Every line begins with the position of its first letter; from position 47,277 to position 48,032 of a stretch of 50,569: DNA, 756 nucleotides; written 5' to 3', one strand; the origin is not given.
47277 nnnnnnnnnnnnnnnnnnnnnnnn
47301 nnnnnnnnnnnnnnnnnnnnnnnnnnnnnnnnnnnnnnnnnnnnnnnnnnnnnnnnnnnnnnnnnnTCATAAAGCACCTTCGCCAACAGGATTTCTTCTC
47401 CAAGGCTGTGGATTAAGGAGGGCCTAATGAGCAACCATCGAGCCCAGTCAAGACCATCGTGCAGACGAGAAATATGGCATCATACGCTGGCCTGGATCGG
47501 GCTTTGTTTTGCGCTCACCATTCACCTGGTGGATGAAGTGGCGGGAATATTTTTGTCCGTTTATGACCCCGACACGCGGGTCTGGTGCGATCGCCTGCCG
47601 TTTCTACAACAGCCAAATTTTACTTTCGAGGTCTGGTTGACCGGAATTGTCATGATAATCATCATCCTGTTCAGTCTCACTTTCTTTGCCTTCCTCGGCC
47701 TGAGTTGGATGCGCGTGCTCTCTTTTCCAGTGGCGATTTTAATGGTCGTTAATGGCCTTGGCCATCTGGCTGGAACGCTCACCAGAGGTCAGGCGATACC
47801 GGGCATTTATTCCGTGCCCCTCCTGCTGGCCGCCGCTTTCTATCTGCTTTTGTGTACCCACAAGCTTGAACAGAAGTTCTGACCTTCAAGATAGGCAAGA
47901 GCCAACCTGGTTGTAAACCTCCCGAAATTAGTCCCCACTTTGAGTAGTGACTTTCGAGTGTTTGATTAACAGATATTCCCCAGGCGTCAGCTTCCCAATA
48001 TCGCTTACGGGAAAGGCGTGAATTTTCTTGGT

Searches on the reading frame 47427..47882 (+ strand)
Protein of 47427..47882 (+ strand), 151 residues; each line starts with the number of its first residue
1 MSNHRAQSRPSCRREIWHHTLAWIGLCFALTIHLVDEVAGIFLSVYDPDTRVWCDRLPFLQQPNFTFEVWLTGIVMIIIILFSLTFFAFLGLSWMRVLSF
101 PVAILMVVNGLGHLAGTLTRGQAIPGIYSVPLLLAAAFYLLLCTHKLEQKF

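Call 9: search_protein_families(library=pfam, proteins=[window:47427-47882:+], max_evalue=0.0001)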
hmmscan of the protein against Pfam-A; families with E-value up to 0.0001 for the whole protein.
window:47427-47882:+ (151 aa): 1 family
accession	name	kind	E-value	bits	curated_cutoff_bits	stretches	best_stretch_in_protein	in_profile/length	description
PF13787.11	HXXEE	-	3.2e-07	31.5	25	1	26-139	3-113/114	Protein of unknown function with HXXEE motif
